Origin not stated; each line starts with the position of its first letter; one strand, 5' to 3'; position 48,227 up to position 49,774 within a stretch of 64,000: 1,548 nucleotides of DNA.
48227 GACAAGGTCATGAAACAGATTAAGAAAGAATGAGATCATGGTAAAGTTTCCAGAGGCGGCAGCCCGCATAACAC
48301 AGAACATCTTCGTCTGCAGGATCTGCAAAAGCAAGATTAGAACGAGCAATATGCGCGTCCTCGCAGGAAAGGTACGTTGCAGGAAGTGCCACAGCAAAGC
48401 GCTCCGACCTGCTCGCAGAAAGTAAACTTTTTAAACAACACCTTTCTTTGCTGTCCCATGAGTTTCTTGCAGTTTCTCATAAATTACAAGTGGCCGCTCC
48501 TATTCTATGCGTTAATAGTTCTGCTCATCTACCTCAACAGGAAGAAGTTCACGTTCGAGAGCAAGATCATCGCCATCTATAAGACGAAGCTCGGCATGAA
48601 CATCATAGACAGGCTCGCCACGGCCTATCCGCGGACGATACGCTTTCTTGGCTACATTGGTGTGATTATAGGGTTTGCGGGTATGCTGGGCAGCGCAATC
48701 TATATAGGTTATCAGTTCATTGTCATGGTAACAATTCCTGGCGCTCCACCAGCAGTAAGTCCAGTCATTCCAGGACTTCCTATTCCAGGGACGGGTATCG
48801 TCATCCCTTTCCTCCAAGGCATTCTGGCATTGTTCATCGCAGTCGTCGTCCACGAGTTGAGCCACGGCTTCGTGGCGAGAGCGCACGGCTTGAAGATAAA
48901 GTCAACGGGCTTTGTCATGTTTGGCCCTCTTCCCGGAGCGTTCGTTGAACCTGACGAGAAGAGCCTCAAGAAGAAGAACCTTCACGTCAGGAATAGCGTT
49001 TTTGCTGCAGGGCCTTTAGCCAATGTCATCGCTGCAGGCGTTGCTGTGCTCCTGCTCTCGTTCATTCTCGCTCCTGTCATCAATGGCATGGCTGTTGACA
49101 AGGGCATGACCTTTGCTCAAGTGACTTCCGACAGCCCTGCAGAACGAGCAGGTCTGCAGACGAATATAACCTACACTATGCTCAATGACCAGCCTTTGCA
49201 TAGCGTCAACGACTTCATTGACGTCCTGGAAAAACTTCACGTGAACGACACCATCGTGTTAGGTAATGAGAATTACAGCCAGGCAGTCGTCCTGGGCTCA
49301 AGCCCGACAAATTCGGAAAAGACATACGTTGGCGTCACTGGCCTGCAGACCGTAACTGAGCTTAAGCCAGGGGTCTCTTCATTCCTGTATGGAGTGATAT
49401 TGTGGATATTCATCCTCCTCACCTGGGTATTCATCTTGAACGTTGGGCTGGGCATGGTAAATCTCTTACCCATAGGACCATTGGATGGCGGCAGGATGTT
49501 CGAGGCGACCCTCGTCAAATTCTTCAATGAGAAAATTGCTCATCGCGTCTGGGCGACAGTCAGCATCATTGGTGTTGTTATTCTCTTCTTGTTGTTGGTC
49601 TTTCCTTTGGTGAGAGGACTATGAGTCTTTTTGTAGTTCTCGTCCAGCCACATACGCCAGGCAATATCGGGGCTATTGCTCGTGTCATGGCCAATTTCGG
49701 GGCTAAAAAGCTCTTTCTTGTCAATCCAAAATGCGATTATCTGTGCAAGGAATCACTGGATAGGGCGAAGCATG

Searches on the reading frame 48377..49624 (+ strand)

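Call 15: search_protein_families(library=pfam, proteins=[window:48377-49624:+], max_evalue=0.00001)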
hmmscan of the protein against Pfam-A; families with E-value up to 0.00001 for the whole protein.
window:48377-49624:+ (415 aa): 1 family
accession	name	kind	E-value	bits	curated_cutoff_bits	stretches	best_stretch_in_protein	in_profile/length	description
PF02163.28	Peptidase_M50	-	5.5e-27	95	27.2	1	148-406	2-221/221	Peptidase family M50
